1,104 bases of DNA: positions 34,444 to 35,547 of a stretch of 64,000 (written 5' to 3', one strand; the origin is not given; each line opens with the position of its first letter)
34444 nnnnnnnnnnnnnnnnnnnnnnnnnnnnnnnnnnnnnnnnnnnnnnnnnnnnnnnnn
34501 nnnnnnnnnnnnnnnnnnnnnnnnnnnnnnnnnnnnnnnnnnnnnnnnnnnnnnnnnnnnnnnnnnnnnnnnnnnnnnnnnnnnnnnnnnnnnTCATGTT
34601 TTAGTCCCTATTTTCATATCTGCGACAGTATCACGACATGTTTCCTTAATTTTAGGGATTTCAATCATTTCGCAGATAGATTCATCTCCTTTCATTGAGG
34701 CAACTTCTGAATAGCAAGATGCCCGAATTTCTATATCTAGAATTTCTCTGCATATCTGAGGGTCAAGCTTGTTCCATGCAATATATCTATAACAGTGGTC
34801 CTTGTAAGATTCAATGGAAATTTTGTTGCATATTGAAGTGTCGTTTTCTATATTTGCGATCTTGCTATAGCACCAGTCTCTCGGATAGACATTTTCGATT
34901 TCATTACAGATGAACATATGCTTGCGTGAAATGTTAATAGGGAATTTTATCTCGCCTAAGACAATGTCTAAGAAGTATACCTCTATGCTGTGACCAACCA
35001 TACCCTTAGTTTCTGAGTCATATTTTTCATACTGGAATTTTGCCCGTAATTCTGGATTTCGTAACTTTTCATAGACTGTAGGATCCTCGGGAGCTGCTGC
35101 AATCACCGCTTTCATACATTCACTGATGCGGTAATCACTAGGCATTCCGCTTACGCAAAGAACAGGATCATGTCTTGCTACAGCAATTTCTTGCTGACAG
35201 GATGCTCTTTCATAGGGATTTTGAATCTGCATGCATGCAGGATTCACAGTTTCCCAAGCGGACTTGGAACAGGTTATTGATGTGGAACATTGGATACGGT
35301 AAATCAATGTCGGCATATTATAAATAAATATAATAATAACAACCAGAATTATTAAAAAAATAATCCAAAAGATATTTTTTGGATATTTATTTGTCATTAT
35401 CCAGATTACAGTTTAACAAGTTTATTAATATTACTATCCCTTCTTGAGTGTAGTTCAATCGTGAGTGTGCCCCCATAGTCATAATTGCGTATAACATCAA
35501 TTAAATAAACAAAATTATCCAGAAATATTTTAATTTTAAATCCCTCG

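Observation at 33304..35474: Two-gene island with visibly higher G+C, bracketed by an imperfect terminal inverted repeat: probable horizontally acquired cassette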

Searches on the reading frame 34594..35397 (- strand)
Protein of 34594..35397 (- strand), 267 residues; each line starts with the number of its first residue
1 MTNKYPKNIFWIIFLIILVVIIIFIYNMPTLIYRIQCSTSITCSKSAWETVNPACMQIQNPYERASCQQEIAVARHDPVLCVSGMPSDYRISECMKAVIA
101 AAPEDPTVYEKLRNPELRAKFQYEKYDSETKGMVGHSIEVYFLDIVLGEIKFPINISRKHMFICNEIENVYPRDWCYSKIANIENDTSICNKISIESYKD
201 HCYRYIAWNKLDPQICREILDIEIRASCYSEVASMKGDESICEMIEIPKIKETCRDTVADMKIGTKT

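Call 4: search_protein_families(library=pfam, proteins=[window:34594-35397:-], max_evalue=1)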
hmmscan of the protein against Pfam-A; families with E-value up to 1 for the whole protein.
window:34594-35397:- (267 aa): 1 family
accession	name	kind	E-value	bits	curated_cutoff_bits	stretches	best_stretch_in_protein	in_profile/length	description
PF13721.11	SecD-TM1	-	0.033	15.1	30.5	1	3-61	2-56/103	SecD export protein N-terminal TM region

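Call 5: search_protein_families(library=ncbifam, proteins=[window:34594-35397:-], max_evalue=1)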
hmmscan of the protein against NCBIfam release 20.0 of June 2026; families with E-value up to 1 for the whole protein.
window:34594-35397:- (267 aa): 0 families

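Call 13: find_homologous_proteins(query=window:34594-35397:-)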
Query window:34594-35397:- (267 aa): 10 proteins with E <= 0.001 among 167 candidates.
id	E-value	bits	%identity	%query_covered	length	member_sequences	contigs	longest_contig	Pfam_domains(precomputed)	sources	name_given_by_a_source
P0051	4.2e-178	608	100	100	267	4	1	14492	-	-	-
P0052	4.7e-117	408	71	93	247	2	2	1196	-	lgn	-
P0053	3.2e-105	369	62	100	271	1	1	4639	-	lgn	-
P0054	1.6e-72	262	50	91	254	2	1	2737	-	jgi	-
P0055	8.8e-58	214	54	76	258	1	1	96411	-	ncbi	ncbi:MAG: hypothetical protein V1887_02310 [Candidatus Aenigmatarchaeota archaeon]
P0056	6.7e-56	208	51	75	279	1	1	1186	-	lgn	-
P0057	1.7e-55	206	48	78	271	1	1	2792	-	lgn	-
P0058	1.3e-53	200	49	76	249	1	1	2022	-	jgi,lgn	jgi:hypothetical protein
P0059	2.7e-47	179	46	75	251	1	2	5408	-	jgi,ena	-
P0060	3.9e-47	179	43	93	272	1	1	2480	-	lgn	-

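Call 23: search_solved_structures(query=A2, max_evalue=10, show_alignments=2)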
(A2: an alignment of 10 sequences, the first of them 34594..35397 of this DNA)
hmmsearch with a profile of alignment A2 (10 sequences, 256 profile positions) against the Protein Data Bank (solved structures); distinct sequences matched with E-value up to 10: 0.

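Call 71: predict_structure(alignment_id=A2)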
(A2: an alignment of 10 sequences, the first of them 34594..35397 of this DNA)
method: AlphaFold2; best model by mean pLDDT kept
length: 267 residues; sequences in the alignment: 10
mean_pLDDT: 86.5   pTM: 0.72
mean pLDDT of the five models: 86.5, 86.1, 85.9, 85.3, 84.6
residues with pLDDT >= 90: 173; 70-90: 57; 50-70: 21; < 50: 16
segments of 3 or more residues with pLDDT < 50: 1-4, 38-45
pLDDT, mean of each block of 10 residues (from residue 1): 57 82 70 48 50 81 90 94 87 96 96 92 89 90 94 92 96 96 96 96 97 97 97 94 96 93 61
secondary structure, 60 per line:
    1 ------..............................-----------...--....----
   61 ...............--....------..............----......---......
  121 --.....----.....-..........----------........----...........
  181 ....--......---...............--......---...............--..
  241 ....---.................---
elements in order: H7-36 H53-56 H61-75 H78-81 H88-101 H106-111 H115-120 E123-127 E132-136 H138-147 H158-165 H170-184 H187-192 H196-210 H213-218 H222-236 H239-244 H248-264

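Call 75: fold_search(model_id=the predicted structure, library=pdb)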
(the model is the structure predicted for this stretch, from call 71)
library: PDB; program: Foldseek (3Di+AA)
matches with E <= 10: 756; with E <= 0.001: 0
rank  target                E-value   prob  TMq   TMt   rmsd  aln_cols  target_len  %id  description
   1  6e9t_A                2.4e-02  0.28  0.11  0.13  18.9       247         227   12  DHF58 filament (released 2018-11-21)
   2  9d92_A                6.0e-02  0.77  0.21  0.25  16.9       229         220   14  Structure of Z4 c3i (released 2026-01-21)
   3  5cwm                  6.0e-02  0.23  0.11  0.12  17.4       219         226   13  Crystal structure of de novo designed helical repeat protein DHR64 (released 2015-12-16)
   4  6u1s_A                1.5e-01  0.23  0.15  0.13  19.0       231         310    8  Cryo-EM structure of a de novo designed 16-helix transmembrane nanopore, TMHC8_R. (released 2020-08-19)
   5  6vfk_B                1.5e-01  0.21  0.15  0.14  18.1       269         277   11  De novo designed tetrahedral nanoparticle T33_dn10 displaying 4 copies of BG505-SOSIP trimer on the surface (released 2020-07-22)
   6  8f6q_A                1.7e-01  0.16  0.11  0.14  16.9       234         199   13  CryoEM structure of designed modular protein oligomer C8-71 (released 2023-11-29)
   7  8fin_B                1.7e-01  0.13  0.10  0.14  17.4       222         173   12  Multi-state design of two-state switchable hinge proteins (released 2023-08-16)
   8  9y6s_6y               1.8e-01  0.33  0.17  0.14  15.5       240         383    9  96-nm repeat of the Leishmania tarentolae doublet microtubule (released 2025-12-17)
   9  8r09_N                2.3e-01  0.33  0.20  0.08  14.5       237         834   13  Cryo-EM structure of the cross-exon pre-B+5'ss+ATPgammaS complex (released 2024-05-22)
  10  1w3b_B                2.4e-01  0.41  0.21  0.17  14.6       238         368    9  The superhelical TPR domain of O-linked GlcNAc transferase reveals structural similarities to importin alpha. (released 2004-09-09)
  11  8r0a_N                2.5e-01  0.54  0.25  0.11  17.0       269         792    7  Cryo-EM structure of the cross-exon pre-B+5'ss complex (released 2024-05-22)
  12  7ntf_B                2.7e-01  0.30  0.17  0.08  15.5       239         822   13  Cryo-EM structure of unliganded O-GlcNAc transferase (released 2021-11-17)
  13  6b85_A                2.8e-01  0.41  0.16  0.19  15.0       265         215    9  Crystal structure of transmembrane protein TMHC4_R (released 2018-03-14)
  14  9b9g_D                2.9e-01  0.16  0.15  0.09  18.5       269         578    9  Structure of the PI4KA complex bound to Calcineurin (released 2024-09-11)
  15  7qds_B                3.0e-01  0.30  0.18  0.08  16.6       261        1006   10  Apo human SKI complex in the open state (released 2022-02-02)
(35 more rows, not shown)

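Call 80: search_protein_families(library=padloc, proteins=[window:34594-35397:-], max_evalue=0.01)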
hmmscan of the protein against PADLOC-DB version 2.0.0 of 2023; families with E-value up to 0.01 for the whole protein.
window:34594-35397:- (267 aa): 0 families
